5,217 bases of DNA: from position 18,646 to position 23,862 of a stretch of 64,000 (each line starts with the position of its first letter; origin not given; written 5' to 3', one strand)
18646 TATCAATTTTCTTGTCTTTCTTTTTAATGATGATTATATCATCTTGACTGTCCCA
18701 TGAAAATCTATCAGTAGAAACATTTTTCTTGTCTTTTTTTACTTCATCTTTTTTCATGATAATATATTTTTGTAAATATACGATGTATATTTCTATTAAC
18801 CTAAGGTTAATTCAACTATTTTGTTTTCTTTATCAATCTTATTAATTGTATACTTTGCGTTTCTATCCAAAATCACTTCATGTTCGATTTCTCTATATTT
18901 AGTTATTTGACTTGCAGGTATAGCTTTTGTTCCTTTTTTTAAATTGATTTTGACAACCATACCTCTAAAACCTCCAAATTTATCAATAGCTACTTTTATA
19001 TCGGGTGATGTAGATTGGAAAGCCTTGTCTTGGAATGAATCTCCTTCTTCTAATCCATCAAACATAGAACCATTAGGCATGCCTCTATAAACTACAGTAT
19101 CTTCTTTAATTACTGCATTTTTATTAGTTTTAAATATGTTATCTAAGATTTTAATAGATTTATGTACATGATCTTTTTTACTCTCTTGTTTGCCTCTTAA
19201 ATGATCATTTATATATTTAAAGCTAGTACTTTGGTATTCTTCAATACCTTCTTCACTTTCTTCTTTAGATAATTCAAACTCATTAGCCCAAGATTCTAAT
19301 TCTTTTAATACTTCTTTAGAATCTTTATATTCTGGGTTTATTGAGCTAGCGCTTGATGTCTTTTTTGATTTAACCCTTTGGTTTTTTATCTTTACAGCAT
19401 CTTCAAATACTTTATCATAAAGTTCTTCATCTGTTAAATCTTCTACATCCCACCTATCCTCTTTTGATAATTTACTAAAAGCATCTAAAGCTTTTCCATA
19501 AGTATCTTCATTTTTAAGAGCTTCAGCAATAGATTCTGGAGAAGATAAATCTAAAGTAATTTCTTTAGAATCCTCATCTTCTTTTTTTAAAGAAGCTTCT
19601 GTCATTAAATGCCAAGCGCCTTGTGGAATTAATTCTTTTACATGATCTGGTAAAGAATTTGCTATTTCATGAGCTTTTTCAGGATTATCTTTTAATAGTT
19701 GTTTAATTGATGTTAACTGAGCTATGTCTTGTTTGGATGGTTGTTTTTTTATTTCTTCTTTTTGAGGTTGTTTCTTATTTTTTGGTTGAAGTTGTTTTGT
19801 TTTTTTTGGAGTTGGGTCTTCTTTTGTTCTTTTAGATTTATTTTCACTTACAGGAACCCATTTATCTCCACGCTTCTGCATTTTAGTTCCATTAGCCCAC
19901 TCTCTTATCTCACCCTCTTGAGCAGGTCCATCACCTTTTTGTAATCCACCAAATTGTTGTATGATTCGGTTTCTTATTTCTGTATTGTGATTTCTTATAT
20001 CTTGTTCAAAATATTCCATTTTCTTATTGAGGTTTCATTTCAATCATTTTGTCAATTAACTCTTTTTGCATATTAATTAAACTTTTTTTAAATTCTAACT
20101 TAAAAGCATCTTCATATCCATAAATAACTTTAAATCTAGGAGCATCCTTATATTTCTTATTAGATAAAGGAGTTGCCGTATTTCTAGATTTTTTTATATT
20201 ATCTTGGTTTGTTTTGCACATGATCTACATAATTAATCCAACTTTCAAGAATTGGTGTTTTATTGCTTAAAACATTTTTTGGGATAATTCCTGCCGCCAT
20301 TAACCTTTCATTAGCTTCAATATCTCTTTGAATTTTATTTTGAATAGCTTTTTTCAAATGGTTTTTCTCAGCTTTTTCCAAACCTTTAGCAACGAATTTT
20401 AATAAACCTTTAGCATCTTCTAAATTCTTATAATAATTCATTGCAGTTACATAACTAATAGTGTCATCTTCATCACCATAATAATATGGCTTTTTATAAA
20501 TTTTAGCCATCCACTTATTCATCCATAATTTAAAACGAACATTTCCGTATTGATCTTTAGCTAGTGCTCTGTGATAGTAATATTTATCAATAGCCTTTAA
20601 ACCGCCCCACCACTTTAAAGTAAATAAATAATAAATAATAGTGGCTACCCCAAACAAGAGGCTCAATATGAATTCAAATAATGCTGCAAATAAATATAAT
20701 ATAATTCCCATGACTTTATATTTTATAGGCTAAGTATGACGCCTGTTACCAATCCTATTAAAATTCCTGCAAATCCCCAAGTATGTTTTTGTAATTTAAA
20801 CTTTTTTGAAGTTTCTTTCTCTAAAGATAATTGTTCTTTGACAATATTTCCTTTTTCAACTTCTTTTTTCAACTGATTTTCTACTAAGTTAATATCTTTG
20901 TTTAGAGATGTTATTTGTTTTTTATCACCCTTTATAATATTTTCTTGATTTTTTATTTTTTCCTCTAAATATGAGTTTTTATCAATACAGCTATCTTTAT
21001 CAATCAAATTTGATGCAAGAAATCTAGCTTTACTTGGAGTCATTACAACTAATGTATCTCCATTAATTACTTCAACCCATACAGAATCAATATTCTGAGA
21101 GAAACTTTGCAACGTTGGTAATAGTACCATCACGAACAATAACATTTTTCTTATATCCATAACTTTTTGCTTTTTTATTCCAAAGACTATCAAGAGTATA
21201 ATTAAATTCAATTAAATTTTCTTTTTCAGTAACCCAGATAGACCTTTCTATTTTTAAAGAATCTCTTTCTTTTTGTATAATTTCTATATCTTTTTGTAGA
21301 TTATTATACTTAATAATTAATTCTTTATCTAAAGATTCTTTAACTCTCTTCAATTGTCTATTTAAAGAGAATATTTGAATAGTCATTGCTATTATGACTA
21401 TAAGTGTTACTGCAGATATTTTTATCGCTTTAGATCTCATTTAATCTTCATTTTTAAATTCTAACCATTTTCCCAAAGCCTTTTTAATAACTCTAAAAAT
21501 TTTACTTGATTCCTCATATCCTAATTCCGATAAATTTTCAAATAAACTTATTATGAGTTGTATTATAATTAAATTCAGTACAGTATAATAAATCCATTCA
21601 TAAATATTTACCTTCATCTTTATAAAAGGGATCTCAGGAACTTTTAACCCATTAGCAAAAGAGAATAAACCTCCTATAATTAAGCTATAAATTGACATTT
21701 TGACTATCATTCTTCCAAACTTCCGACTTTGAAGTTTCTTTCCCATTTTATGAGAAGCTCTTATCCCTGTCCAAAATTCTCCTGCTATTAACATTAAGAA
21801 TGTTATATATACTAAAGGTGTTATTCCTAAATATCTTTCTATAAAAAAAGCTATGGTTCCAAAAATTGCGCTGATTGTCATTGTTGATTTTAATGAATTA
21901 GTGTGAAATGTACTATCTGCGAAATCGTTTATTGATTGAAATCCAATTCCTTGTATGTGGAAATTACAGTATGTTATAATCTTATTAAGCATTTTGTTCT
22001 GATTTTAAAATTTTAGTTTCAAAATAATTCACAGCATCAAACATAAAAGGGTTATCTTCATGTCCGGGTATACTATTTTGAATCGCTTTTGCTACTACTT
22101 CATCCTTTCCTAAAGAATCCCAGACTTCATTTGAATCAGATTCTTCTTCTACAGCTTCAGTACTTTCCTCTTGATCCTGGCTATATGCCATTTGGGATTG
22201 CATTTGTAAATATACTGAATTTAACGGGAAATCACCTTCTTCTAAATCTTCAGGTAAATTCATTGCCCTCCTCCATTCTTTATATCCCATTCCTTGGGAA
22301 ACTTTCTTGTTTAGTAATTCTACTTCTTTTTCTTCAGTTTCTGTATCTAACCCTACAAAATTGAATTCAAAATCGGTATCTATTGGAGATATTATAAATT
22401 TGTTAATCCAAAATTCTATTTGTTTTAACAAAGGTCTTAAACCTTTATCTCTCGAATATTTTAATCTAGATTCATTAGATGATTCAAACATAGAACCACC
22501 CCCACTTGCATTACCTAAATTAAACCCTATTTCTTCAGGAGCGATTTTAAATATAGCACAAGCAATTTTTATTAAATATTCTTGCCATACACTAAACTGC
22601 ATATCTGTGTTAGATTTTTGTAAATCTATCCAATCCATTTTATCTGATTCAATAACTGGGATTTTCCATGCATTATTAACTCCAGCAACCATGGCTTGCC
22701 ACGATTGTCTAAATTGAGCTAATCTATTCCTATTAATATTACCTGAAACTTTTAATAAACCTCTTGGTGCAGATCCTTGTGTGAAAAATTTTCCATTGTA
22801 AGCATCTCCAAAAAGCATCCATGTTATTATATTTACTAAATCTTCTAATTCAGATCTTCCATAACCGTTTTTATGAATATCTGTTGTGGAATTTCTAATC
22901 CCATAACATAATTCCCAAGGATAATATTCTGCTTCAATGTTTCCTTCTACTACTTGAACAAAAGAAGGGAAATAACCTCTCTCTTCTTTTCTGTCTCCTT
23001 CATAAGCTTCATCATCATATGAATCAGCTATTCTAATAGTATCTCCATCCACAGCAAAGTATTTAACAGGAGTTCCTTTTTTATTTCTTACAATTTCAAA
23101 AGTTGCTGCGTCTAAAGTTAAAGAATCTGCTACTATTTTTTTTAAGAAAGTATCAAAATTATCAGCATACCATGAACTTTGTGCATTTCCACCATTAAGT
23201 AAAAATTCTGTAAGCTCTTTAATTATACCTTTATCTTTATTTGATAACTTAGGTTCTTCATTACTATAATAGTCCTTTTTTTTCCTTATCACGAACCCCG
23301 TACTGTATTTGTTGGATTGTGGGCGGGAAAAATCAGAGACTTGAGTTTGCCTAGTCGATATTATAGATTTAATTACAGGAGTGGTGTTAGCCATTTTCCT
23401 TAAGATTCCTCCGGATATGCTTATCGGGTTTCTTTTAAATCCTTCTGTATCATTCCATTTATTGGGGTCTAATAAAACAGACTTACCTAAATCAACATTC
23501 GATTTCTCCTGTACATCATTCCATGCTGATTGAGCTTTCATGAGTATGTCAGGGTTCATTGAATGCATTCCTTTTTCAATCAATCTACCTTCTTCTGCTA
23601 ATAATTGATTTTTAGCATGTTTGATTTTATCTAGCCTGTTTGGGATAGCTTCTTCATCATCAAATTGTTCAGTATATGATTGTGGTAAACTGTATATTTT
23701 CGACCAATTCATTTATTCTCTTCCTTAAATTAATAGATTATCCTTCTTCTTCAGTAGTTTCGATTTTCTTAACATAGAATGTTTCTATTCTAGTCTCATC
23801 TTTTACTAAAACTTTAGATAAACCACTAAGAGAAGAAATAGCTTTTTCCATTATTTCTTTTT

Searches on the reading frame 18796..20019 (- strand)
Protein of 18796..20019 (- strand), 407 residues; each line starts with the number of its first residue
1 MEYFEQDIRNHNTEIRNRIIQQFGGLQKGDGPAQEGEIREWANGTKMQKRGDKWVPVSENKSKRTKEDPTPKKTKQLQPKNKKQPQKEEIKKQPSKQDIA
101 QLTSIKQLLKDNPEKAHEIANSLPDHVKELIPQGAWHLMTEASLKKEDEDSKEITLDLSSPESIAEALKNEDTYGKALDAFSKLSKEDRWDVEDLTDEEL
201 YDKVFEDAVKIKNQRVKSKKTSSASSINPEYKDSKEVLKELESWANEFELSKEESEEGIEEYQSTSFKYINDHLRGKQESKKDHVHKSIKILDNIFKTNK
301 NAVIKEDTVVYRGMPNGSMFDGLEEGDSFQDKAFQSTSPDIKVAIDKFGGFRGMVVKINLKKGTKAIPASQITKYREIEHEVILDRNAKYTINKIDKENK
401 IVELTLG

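Call 35: search_protein_families(library=phrogs, proteins=[window:18796-20019:-], max_evalue=0.00001)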
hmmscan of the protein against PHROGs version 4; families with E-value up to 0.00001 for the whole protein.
window:18796-20019:- (407 aa): 2 families
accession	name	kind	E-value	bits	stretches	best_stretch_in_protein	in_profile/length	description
phrog_802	-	moron, auxiliary metabolic gene and host takeover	3.4e-12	46.8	1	70-350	253-515/674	Alt-like RNA polymerase ADP-ribosyltransferase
phrog_26651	-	moron, auxiliary metabolic gene and host takeover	1.3e-06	28.7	1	250-313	83-146/376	Alt-like RNA polymerase ADP-ribosyltransferase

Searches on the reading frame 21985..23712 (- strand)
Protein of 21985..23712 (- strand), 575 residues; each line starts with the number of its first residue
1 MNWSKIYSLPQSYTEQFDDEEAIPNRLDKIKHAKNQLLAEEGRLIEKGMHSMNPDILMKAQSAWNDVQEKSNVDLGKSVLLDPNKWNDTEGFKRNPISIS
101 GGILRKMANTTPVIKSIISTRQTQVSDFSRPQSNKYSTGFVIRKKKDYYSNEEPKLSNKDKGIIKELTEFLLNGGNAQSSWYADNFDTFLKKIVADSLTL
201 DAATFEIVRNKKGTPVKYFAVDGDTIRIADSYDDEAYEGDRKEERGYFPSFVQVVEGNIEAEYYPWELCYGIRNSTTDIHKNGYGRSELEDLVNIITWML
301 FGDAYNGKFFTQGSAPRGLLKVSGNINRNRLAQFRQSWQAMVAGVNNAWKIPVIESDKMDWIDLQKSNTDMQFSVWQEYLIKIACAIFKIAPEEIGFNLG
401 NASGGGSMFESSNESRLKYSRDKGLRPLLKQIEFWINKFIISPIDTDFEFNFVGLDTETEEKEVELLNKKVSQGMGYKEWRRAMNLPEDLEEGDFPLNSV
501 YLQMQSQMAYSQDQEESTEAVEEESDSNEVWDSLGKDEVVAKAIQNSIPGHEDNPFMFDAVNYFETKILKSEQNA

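Call 35: search_protein_families(library=phrogs, proteins=[window:21985-23712:-], max_evalue=0.00001)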
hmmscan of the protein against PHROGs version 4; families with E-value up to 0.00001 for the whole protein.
window:21985-23712:- (575 aa): 6 families
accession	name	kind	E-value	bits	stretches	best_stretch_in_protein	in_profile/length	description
phrog_12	-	head and packaging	4.7e-51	175.6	1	98-537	80-467/646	portal protein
phrog_11117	-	head and packaging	6.9e-37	128.3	1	322-509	3-194/264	portal protein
phrog_15361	-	head and packaging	7e-37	128.2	1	102-354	84-326/328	portal protein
phrog_2662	-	head and packaging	4.3e-35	122.4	1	98-525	54-441/717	portal protein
phrog_37955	-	head and packaging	1.5e-16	60.7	1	184-474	182-464/945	portal protein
phrog_5929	-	head and packaging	9.9e-13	48.9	1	305-522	7-222/228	portal protein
